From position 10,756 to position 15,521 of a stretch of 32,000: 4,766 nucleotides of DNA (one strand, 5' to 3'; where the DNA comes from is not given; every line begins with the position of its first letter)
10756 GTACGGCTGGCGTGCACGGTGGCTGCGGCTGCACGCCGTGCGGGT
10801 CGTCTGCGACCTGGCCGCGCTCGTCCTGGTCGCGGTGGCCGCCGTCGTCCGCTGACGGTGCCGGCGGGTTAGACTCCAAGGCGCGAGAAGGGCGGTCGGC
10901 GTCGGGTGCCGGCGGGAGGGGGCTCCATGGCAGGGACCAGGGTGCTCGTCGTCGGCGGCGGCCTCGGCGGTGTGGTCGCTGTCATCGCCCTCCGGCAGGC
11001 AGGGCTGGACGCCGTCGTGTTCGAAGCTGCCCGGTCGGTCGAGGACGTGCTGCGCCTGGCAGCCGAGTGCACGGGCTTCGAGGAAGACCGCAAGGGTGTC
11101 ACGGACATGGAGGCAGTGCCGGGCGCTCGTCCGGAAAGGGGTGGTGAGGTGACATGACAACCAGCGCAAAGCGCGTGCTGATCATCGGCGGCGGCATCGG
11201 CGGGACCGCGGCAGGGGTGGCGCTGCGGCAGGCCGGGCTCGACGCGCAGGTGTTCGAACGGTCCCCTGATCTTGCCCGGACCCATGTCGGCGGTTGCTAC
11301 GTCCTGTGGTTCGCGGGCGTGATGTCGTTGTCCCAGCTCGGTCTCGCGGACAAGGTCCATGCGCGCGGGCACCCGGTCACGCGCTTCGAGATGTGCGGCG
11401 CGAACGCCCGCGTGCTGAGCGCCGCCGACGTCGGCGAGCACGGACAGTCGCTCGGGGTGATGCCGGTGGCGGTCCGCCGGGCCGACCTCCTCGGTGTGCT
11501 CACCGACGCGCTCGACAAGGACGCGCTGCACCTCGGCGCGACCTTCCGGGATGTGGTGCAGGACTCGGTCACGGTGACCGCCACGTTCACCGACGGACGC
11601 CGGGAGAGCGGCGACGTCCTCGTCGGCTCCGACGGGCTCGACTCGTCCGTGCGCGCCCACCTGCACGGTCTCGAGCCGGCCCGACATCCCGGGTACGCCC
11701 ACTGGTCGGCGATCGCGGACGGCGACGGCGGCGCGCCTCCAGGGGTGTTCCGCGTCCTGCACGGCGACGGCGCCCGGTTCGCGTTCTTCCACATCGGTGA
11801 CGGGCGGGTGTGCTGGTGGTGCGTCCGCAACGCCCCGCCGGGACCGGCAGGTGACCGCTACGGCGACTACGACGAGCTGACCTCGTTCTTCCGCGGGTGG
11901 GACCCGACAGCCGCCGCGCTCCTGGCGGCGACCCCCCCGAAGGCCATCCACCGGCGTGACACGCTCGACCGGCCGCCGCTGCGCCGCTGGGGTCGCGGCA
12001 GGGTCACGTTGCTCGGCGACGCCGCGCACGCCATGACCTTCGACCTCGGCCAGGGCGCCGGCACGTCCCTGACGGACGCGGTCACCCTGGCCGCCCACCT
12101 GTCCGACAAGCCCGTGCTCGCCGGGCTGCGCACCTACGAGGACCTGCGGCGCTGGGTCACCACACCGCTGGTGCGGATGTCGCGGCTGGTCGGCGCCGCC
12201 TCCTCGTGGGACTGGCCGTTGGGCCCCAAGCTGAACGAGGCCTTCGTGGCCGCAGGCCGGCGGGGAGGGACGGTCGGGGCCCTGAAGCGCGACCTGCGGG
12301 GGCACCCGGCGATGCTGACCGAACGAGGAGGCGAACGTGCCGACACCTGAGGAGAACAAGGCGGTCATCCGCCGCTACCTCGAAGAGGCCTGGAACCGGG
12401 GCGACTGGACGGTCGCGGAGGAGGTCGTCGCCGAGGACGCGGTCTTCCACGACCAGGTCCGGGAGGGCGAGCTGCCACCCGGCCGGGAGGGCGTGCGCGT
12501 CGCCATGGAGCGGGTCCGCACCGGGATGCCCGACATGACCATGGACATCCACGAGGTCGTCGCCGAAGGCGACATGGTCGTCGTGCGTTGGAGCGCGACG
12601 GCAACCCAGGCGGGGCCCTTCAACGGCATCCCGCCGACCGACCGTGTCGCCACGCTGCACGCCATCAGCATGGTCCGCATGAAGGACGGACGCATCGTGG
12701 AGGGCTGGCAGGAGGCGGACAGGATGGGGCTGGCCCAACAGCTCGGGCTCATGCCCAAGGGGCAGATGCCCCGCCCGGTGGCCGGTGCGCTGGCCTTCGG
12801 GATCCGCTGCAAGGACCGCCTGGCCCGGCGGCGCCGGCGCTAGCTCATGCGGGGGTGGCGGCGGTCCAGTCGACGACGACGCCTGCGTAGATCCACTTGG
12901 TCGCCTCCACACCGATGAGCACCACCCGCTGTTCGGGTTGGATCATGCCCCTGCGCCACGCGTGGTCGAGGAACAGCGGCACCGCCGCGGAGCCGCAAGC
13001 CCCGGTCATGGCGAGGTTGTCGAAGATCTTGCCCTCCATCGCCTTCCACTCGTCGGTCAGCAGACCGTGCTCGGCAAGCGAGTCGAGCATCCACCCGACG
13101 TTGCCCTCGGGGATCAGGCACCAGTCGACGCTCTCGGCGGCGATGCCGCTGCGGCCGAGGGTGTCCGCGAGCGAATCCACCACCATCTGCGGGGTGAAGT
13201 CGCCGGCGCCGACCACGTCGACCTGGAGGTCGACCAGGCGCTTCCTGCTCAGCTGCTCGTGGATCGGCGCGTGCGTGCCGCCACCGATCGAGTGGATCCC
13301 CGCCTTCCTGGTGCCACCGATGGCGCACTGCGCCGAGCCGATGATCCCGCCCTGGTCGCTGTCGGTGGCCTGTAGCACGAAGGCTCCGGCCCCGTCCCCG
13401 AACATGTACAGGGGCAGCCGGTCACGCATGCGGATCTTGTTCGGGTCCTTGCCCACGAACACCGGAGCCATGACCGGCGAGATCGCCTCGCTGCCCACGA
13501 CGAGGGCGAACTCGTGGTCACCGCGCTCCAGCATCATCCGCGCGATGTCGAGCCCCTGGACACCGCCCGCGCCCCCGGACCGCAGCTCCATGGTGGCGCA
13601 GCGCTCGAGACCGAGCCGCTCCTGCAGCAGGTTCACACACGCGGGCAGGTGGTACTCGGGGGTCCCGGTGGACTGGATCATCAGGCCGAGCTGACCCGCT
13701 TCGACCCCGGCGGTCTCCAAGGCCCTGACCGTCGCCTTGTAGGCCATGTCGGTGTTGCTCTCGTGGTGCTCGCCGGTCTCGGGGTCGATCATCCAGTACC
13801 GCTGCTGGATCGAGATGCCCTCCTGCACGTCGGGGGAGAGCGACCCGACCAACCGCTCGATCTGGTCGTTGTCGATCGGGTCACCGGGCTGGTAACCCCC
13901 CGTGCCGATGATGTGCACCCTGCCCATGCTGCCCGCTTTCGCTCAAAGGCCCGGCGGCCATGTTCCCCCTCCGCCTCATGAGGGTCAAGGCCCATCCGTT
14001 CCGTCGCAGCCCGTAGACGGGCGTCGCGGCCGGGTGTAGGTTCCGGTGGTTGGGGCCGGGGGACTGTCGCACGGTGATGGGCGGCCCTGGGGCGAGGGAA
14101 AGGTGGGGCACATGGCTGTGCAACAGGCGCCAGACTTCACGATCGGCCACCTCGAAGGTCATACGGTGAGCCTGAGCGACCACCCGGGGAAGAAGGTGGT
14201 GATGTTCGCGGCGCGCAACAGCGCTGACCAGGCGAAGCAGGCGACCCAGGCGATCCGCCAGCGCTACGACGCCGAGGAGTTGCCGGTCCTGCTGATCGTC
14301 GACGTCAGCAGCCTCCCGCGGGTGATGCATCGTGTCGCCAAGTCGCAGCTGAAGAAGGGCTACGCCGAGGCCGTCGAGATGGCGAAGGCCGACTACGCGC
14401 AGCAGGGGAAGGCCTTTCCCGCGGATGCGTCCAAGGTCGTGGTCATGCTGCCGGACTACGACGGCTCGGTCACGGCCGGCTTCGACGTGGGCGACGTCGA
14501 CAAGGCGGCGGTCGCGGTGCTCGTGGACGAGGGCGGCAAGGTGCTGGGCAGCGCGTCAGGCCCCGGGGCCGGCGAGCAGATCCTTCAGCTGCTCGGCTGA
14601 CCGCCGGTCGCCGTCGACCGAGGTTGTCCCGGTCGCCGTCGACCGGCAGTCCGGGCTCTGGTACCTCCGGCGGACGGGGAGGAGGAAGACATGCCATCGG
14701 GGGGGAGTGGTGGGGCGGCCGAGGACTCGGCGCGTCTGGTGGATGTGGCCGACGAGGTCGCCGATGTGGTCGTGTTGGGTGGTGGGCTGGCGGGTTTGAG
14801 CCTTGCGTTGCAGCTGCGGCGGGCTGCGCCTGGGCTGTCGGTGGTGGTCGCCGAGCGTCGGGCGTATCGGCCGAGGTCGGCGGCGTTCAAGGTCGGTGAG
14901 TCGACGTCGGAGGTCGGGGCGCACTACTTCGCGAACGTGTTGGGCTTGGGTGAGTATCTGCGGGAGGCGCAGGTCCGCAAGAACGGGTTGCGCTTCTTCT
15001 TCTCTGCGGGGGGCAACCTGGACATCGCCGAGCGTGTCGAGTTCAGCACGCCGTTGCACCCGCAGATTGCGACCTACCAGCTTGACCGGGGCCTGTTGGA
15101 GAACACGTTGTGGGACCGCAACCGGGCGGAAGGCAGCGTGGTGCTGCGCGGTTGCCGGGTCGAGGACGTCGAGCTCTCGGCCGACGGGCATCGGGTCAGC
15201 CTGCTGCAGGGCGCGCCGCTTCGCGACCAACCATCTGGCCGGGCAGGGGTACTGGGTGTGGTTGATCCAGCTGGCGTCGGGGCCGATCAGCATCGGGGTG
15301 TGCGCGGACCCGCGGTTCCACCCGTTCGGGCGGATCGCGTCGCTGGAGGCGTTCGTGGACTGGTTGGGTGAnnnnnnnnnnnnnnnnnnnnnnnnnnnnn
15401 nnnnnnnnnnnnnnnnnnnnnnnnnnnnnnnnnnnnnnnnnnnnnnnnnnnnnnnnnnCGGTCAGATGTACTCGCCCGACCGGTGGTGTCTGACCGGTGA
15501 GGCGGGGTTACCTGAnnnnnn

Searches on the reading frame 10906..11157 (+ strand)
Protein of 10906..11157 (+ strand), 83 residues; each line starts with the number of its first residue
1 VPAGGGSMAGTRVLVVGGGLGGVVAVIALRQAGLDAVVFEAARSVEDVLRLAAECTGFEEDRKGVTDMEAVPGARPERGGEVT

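Call 89: search_protein_families(library=pfam, proteins=[window:10906-11157:+], max_evalue=0.01)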
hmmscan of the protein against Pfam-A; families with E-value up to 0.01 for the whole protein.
window:10906-11157:+ (83 aa): 6 families
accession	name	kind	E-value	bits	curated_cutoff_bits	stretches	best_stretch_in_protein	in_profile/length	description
PF07992.20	Pyr_redox_2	-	9.2e-05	22.4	26.1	1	12-44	2-35/291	Pyridine nucleotide-disulphide oxidoreductase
PF13450.12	NAD_binding_8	-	0.00016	22.3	21.9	1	15-43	1-29/68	NAD(P)-binding Rossmann-like domain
PF00890.30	FAD_binding_2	-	0.002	17.9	20.4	1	13-44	2-33/414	FAD binding domain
PF13738.12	Pyr_redox_3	-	0.0034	17.1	30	1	14-70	1-62/305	Pyridine nucleotide-disulphide oxidoreductase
PF01488.26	Shikimate_DH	-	0.0074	16.8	24.3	1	7-69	9-70/138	Shikimate / quinate 5-dehydrogenase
PF01494.25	FAD_binding_3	-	0.0094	15.6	22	0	11-44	2-35/349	FAD binding domain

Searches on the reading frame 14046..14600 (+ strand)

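Call 8: search_protein_families(library=pfam, proteins=[window:14046-14600:+], max_evalue=0.001)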
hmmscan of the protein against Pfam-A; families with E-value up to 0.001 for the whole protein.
window:14046-14600:+ (184 aa): 2 families
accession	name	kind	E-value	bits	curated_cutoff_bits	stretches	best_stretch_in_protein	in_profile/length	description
PF00578.27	AhpC-TSA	-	5.5e-06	26.8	26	1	26-77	3-55/124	AhpC/TSA family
PF08534.16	Redoxin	-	0.00046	20.4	26.6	0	26-166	4-128/148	Redoxin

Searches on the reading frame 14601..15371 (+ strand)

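Call 8: search_protein_families(library=pfam, proteins=[window:14601-15371:+], max_evalue=0.001)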
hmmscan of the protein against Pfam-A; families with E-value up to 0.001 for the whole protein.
window:14601-15371:+ (256 aa): 8 families
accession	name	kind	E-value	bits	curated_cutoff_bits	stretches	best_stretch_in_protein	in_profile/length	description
PF01266.30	DAO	-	1.5e-06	28.5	27.9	1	55-87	1-31/353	FAD dependent oxidoreductase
PF13450.12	NAD_binding_8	-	4.6e-06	27.3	21.9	1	58-112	1-54/68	NAD(P)-binding Rossmann-like domain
PF05834.18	Lycopene_cycl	-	1.1e-05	25.1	23.4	1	55-86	1-32/380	Lycopene cyclase protein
PF04820.20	Trp_halogenase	-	2.3e-05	23.9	21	0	55-132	1-78/458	Tryptophan halogenase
PF00890.30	FAD_binding_2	-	6.5e-05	22.7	20.4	1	55-88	1-32/414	FAD binding domain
PF01494.25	FAD_binding_3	-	0.00023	21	22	1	54-199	2-135/349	FAD binding domain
PF01946.23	Thi4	-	0.00038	20.2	26.2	1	53-87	17-50/235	Thi4 family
PF07992.20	Pyr_redox_2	-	0.00054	19.9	26.1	1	55-87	2-32/291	Pyridine nucleotide-disulphide oxidoreductase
